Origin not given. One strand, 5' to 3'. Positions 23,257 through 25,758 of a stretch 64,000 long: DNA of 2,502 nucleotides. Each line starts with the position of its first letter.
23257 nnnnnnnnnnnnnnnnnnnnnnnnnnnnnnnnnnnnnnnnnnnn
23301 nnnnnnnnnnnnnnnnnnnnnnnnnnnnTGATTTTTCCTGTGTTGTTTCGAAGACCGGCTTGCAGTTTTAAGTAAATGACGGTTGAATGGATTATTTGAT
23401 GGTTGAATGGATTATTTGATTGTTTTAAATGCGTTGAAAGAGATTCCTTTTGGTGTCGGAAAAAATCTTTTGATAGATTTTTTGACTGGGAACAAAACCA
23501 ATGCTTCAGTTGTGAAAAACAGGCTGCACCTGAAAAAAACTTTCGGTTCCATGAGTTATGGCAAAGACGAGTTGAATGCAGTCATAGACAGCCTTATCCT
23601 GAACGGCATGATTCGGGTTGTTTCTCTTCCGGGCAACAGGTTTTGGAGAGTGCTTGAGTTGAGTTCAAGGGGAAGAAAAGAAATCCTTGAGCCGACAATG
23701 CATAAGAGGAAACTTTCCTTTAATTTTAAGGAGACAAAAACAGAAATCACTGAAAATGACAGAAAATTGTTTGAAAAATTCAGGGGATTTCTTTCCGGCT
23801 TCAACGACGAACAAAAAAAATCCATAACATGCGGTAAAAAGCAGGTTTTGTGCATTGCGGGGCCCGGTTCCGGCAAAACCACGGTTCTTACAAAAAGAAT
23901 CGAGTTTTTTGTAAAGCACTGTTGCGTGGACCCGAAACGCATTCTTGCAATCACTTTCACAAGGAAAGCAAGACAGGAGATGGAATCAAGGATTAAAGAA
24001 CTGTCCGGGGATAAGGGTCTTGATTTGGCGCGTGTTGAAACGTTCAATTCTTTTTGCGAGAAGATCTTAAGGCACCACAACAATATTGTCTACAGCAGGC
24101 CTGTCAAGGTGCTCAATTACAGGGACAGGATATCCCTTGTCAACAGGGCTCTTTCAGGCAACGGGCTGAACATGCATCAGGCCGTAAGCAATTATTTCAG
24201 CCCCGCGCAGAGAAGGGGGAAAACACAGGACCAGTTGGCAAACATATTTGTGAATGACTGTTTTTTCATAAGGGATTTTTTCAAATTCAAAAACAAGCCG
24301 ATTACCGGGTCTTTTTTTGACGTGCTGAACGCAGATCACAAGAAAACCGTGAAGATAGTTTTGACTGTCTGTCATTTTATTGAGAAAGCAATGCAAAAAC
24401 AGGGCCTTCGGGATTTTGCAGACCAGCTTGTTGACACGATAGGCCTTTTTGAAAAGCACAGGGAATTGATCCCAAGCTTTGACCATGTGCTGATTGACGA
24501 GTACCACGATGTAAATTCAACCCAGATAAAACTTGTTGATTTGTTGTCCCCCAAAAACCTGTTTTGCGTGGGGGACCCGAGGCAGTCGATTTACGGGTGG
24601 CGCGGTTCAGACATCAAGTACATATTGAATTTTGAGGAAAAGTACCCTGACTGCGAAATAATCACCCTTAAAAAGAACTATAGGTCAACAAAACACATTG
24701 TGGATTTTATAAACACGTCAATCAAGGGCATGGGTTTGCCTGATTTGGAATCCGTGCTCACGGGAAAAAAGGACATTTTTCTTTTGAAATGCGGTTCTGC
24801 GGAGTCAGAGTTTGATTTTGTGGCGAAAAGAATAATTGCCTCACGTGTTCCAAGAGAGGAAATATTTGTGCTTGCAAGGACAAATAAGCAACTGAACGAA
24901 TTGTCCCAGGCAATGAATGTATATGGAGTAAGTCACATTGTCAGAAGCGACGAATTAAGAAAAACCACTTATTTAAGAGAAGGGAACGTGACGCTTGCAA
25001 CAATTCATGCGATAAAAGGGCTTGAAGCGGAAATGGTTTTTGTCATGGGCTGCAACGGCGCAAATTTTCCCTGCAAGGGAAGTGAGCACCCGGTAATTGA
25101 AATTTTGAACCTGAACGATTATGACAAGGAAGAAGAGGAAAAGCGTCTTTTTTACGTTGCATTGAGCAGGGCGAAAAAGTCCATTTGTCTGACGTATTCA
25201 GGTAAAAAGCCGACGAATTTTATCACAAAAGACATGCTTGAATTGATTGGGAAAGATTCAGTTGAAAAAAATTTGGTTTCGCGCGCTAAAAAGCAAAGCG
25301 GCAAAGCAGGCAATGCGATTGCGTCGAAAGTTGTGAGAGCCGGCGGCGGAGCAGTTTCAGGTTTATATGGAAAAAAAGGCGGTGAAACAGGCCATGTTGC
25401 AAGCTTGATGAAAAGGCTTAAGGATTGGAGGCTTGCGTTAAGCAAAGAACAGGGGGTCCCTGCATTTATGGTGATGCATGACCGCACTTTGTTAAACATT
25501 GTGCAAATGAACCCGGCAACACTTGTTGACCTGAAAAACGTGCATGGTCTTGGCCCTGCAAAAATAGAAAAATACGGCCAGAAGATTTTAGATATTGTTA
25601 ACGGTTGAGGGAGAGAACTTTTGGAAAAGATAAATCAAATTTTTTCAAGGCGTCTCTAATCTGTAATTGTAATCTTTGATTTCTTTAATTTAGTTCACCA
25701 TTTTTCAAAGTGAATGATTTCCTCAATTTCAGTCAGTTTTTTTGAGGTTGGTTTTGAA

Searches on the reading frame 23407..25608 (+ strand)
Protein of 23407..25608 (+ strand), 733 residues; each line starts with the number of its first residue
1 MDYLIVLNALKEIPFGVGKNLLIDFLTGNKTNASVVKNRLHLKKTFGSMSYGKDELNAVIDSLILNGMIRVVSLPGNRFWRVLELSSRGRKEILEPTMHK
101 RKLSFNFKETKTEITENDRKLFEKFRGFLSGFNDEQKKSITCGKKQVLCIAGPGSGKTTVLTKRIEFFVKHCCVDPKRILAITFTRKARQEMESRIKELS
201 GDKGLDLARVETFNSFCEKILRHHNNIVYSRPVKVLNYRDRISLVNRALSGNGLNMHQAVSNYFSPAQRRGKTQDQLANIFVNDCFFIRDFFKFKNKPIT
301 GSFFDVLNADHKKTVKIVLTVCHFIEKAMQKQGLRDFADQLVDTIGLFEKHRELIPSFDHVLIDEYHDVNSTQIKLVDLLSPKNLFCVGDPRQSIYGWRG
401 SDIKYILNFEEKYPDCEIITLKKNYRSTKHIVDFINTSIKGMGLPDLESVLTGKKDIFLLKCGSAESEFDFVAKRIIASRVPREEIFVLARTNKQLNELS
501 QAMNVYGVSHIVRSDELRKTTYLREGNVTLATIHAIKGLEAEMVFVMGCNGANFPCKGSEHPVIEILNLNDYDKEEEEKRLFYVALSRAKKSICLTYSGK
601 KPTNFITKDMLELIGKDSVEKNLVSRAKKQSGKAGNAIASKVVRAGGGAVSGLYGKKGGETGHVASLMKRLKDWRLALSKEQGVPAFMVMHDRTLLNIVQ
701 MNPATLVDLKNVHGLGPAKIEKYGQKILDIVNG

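Call 5: search_protein_families(library=pfam, proteins=[window:23407-25608:+], max_evalue=0.01)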
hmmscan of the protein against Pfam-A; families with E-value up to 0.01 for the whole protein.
window:23407-25608:+ (733 aa): 12 families
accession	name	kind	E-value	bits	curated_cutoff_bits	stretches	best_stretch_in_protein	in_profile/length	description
PF00580.27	UvrD-helicase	-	5.1e-56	190.8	23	1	133-414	2-271/271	UvrD/REP helicase N-terminal domain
PF13361.12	UvrD_C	-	2e-27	97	25.6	2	522-598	283-348/350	UvrD-like helicase C-terminal domain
PF00570.28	HRDC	-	2.3e-21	76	23.8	1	666-731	3-68/68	HRDC domain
PF13245.12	AAA_19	-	1.3e-19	71.1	25.1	1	140-397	5-132/134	AAA domain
PF01443.25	Viral_helicase1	-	3.4e-12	47.1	21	1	335-594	37-225/228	Viral superfamily 1 RNA helicase core domain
PF13538.12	UvrD_C_2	-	7.2e-09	35.8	27.4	1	556-593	10-49/52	UvrD-like helicase C-terminal domain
PF09382.16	RQC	-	3.6e-06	27.2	23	1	11-94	19-98/114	RQC domain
PF13087.12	AAA_12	-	6.2e-05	23.1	27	0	473-595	99-190/195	AAA domain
PF00270.35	DEAD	-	0.0012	19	26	0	136-237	4-107/167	DEAD/DEAH box helicase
PF13604.12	AAA_30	-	0.0024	18.1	27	0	133-195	3-65/191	AAA domain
PF13086.12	AAA_11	-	0.0028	17.9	27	0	132-210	2-89/257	AAA domain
PF04851.21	ResIII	-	0.0041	17.5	22.5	0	138-209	17-84/164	Type III restriction enzyme, res subunit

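Call 6: search_protein_families(library=padloc, proteins=[window:23407-25608:+], max_evalue=0.01)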
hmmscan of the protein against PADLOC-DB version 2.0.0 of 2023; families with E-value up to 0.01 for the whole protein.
window:23407-25608:+ (733 aa): 57 families (the best 25 are shown)
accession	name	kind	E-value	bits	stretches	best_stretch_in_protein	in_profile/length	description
PDLC00132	GajB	-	2.2e-61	206.3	2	134-514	6-382/625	UrvD helicase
PDLC00114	GajB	-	2.6e-60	202.7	2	129-512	5-380/635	UrvD helicase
PDLC03802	RTasHel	-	3.9e-56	189.2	2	133-506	7-335/675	DRT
PDLC00117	GajB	-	7.9e-55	184.5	3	313-516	170-383/604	UrvD helicase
PDLC00103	GajB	-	2.4e-40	137.1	2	137-504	22-369/612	UrvD helicase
PDLC00127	GajB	-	4.5e-37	125.8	2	130-436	7-286/594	UrvD helicase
PDLC00123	GajB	-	1.5e-36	124.1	3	133-217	6-86/540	UrvD helicase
PDLC00122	GajB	-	7.2e-36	122.1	2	358-510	163-312/502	UrvD helicase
PDLC00107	GajB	-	1.2e-35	121.2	3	490-601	442-560/587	UrvD helicase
PDLC00119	GajB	-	1.3e-35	121.4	2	148-510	19-363/565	UrvD helicase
PDLC00121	GajB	-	2.6e-34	116.7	3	357-508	202-358/565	UrvD helicase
PDLC00129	GajB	-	2.2e-32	110.5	2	132-504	12-369/594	UrvD helicase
PDLC00130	GajB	-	1.2e-31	107.7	3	133-228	5-100/589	UrvD helicase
PDLC00138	GajB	-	1.3e-28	98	2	133-437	6-302/581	UrvD helicase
PDLC00112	GajB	-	2.4e-27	93.8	3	354-437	208-293/581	UrvD helicase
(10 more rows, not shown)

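Call 7: search_protein_families(library=ncbifam, proteins=[window:23407-25608:+], max_evalue=0.01)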
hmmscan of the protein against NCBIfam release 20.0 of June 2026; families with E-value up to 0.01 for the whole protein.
window:23407-25608:+ (733 aa): 22 families
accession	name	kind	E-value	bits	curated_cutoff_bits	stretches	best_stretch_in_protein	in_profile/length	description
TIGR01073.1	pcrA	equivalog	6.2e-74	249.6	911.2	3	307-499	155-360/725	DNA helicase PcrA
NF008743.0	PRK11773.1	equivalog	9.5e-61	206.1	965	3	307-500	159-364/720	DNA helicase II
TIGR01075.1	uvrD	equivalog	9.9e-57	192.7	1144.45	3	306-440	153-293/715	DNA helicase II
TIGR01074.1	rep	equivalog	1.6e-54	185.3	951.45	3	305-502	150-360/668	DNA helicase Rep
NF008276.0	PRK11054.1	equivalog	1.7e-50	172.2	543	2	311-607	385-671/684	DNA helicase IV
NF008172.0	PRK10919.1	equivalog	2.5e-35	121.9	1168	3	323-439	169-291/673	DNA helicase Rep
TIGR00609.1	recB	equivalog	3.3e-32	111.6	696.05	3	316-437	324-453/1175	exodeoxyribonuclease V subunit beta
TIGR02785.1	addA_Gpos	equivalog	1e-31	109.7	707.65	2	357-437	388-478/1234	helicase-exonuclease AddAB subunit AddA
NF010485.0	PRK13909.1-2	equivalog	6.7e-25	87.5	650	2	358-503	332-491/909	RecB-like helicase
NF010487.0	PRK13909.1-4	equivalog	3.6e-21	75.2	759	2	359-514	329-506/924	RecB-like helicase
TIGR01389.1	recQ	equivalog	2.8e-18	65.7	640.2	1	666-731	523-588/591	DNA helicase RecQ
TIGR02784.1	addA_alphas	equivalog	1.1e-17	63.7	860.75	2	149-197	15-62/1138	double-strand break repair helicase AddA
NF041464.1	HelD_BACSU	equivalog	8.1e-14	50.5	419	1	357-607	546-772/779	RNA polymerase recycling motor HelD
NF010486.0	PRK13909.1-3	equivalog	4.5e-09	34.9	1109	2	359-441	332-425/921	RecB-like helicase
NF010484.0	PRK13909.1-1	equivalog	8e-09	33.8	1074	2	145-222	5-80/945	RecB-like helicase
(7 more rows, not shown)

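Call 18: find_homologous_proteins(query=window:23407-25605:+)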
Query window:23407-25605:+ (733 aa): 6172 proteins with E <= 0.001 among 8000 candidates; the best 120 are listed.
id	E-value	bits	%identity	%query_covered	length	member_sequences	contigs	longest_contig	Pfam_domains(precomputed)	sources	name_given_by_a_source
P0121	0.0e+0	1655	100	100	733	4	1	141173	PF13538.13,PF09382.18,PF01443.25,PF13361.13,PF00570.29,PF13245.13,PF00580.28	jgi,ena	-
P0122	0.0e+0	1297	80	100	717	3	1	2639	PF13538.13,PF13087.13,PF13086.13,PF01443.25,PF13604.13,PF13361.13,PF00570.29,PF13245.13,PF00580.28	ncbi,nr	ncbi:MAG: UvrD-helicase domain-containing protein [Candidatus Diapherotrites archaeon]|nr:UvrD-helic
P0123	3.8e-293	992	61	100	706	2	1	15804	PF13538.13,PF01443.25,PF13361.13,PF00570.29,PF13245.13,PF00580.28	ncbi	-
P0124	6.2e-293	992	61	100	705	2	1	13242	PF13538.13,PF01443.25,PF13361.13,PF00570.29,PF13245.13,PF00580.28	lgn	-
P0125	1.9e-292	990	61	100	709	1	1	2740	PF13538.13,PF01443.25,PF13361.13,PF00570.29,PF13245.13,PF00580.28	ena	-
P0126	2.0e-292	990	61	100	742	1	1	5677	PF13538.13,PF01443.25,PF13361.13,PF00570.29,PF13245.13,PF00580.28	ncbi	-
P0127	3.5e-292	989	61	100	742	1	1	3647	PF13538.13,PF01443.25,PF13361.13,PF00570.29,PF13245.13,PF00580.28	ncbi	-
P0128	2.1e-291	987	61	100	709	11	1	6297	PF13538.13,PF01443.25,PF13361.13,PF00570.29,PF13245.13,PF00580.28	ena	-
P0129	3.0e-291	986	60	100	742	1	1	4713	PF13538.13,PF01443.25,PF13361.13,PF00570.29,PF13245.13,PF00580.28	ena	-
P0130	9.5e-291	984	60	100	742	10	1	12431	PF13538.13,PF13087.13,PF01443.25,PF13361.13,PF00570.29,PF13245.13,PF00580.28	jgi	-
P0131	1.7e-290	984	61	100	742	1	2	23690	PF13538.13,PF01443.25,PF13361.13,PF00570.29,PF13245.13,PF00580.28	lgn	-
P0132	4.2e-289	979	61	100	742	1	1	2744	PF13538.13,PF01443.25,PF13361.13,PF00570.29,PF13245.13,PF00580.28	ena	-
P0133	6.1e-288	975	60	100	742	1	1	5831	PF13538.13,PF01443.25,PF13361.13,PF00570.29,PF13245.13,PF00580.28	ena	-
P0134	1.9e-287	974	60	100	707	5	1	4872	PF13538.13,PF01443.25,PF13361.13,PF00570.29,PF13245.13,PF00580.28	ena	-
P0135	2.0e-287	973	60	100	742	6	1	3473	PF13538.13,PF01443.25,PF13361.13,PF00570.29,PF13245.13,PF00580.28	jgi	jgi:superfamily I DNA/RNA helicase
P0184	1.5e-278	944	58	100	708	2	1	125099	PF13538.13,PF01443.25,PF13361.13,PF00570.29,PF13245.13,PF00580.28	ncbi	ncbi:MAG: ATP-dependent DNA helicase UvrD2 [Nanoarchaeota archaeon]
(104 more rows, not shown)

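Call 20: search_solved_structures(query=window:23407-25605:+, max_evalue=0.001)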
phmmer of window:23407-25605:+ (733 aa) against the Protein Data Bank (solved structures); distinct sequences matched with E-value up to 0.001: 26.
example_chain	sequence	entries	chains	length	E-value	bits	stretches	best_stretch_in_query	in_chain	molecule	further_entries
1pjr_A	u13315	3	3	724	3.7e-49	171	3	316-499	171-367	PCRA | ATP-DEPENDENT HELICASE PCRA | HELICASE PCRA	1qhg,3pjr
2pjr_A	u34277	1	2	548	3.6e-40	141.3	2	316-499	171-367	PROTEIN (HELICASE PCRA)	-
3lfu_A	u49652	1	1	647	1.1e-38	136.3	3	325-442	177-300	DNA helicase II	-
2is1_A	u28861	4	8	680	1.4e-38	136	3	325-442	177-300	DNA helicase II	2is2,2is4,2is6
9dci_A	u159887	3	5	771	9.1e-37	130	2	311-508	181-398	ATP-dependent DNA helicase UvrD1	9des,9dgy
4c2u_A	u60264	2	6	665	2.5e-36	128.6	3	330-501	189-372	DNA HELICASE II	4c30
4c2t_A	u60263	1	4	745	3.7e-36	128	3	330-501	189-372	DNA HELICASE II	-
1uaa_A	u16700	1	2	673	6.7e-27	97.4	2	357-440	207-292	PROTEIN (ATP-DEPENDENT DNA HELICASE REP.)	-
1qhh_B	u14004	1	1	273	1.3e-21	79.9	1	318-500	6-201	PROTEIN (PCRA (SUBUNIT))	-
1qhh_A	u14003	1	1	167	2e-17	66.1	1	128-251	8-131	PROTEIN (PCRA (SUBUNIT))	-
6ppu_B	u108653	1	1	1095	8.8e-14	54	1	133-229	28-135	UvrD/REP helicase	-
6ppr_B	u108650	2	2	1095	8.8e-14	54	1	133-229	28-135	UvrD/REP helicase | DNA 3'-5' helicase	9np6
3u44_A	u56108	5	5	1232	1.5e-13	53.3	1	356-440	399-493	ATP-dependent helicase/nuclease subunit A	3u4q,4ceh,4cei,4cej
6ppj_B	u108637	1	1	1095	2.4e-13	52.6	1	133-229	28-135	UvrD/REP helicase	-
7sjr_B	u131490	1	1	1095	7.7e-12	47.6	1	133-229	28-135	DNA helicase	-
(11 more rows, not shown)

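Call 25: find_encoding_contigs(protein=P0123, flank=7000, max_places=2)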
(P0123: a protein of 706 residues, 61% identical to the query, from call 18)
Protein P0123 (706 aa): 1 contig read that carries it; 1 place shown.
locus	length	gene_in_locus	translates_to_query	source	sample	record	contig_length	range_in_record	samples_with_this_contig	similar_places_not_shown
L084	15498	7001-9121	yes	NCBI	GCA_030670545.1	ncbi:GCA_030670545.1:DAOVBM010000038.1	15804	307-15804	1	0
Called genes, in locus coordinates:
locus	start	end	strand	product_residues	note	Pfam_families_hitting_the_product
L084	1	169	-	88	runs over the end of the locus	-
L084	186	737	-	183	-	-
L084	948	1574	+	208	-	PF06941:NT5C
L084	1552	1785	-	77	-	PF13192:Thioredoxin_3 (weak), PF00462:Glutaredoxin, PF13417:GST_N_3, PF13409:GST_N_2 (faint)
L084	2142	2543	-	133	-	PF13183:Fer4_8, PF13534:Fer4_17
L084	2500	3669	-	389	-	PF01565:FAD_binding_4, PF02913:FAD-oxidase_C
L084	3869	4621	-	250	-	PF02754:CCG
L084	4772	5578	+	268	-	PF00590:TP_methylase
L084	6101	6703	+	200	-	-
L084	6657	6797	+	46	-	-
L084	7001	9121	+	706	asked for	PF00580:UvrD-helicase, PF01443:Viral_helicase1 (faint), PF13245:AAA_19, PF13361:UvrD_C, PF13538:UvrD_C_2 (faint), PF00570:HRDC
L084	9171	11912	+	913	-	PF03699:UPF0182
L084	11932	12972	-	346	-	PF01028:Topoisom_I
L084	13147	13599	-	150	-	-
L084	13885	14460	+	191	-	-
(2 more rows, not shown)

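Call 26: find_encoding_contigs(protein=P0184, flank=7000, max_places=2)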
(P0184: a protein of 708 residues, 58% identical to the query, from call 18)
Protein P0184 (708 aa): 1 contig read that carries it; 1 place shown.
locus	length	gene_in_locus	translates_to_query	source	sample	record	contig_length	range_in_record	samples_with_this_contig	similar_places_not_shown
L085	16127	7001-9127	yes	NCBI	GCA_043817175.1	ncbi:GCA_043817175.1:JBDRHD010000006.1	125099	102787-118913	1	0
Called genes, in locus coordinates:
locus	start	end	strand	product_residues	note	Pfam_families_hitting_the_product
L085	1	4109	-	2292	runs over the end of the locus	PF17963:Big_9 (faint), PF17803:Cadherin_4 (faint), PF05345:He_PIG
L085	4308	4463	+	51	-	-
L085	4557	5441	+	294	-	PF02661:Fic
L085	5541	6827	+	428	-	PF04851:ResIII, PF00270:DEAD, PF00271:Helicase_C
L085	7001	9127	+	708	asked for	PF00580:UvrD-helicase, PF01443:Viral_helicase1 (faint), PF13245:AAA_19, PF13361:UvrD_C, PF13538:UvrD_C_2 (weak), PF00570:HRDC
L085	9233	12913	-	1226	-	PF00801:PKD (faint), PF17803:Cadherin_4 (faint), PF18911:PKD_4 (faint), PF05345:He_PIG (faint), PF06832:BiPBP_C (faint), PF17963:Big_9 (weak)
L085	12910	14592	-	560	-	-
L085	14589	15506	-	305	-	PF13585:CHU_C (weak), PF18962:Por_Secre_tail (weak), PF13860:FlgD_ig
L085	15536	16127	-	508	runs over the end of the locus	-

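Call 27: find_related_loci(query=window:23407-25605:+, collection=metagenome_contigs, flank=6000)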
Query window:23407-25605:+ (733 aa) in metagenome_contigs; peptide patterns used: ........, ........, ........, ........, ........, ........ (x = any residue, [..] = any of these).
282 stretches matched a pattern; 55 encode a relative of the query (tblastn E <= 1e-3); 55 distinct loci.
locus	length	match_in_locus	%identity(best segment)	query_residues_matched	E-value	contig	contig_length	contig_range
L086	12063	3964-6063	61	1-733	0e+0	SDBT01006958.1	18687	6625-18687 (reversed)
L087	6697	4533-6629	60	1-732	0e+0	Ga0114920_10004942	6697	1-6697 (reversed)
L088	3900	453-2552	61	1-732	0e+0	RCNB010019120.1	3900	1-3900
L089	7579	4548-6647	60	1-733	0e+0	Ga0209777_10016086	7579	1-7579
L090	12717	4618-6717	60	1-733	0e+0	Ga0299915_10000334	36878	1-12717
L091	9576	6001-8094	60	1-733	0e+0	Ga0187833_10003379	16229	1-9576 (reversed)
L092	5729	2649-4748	60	1-733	0e+0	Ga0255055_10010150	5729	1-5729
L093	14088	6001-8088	58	1-733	0e+0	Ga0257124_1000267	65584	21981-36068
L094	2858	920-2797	65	1-625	0e+0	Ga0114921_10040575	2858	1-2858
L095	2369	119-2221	58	1-733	0e+0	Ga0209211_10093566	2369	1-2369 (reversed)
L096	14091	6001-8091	55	1-731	0e+0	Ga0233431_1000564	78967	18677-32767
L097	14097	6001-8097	56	1-733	0e+0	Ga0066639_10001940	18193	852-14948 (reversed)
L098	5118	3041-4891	63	1-620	0e+0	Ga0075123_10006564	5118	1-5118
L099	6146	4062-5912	63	1-620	0e+0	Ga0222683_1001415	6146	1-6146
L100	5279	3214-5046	62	1-614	0e+0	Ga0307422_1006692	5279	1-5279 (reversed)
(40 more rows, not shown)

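Call 78: find_encoding_contigs(protein=P0122, flank=5000, max_places=2)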
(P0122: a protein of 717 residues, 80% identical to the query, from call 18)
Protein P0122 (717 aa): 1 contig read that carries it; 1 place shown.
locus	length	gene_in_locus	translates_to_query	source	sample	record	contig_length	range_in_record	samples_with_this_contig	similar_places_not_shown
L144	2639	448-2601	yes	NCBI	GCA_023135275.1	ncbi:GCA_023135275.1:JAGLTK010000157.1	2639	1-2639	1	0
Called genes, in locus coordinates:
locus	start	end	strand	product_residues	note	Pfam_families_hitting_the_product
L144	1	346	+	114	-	?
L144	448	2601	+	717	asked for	PF00580:UvrD-helicase, PF13086:AAA_11 (faint), PF13604:AAA_30 (faint), PF01443:Viral_helicase1 (faint), PF13087:AAA_12 (faint), PF13245:AAA_19, PF13361:UvrD_C, PF00570:HRDC, +1 more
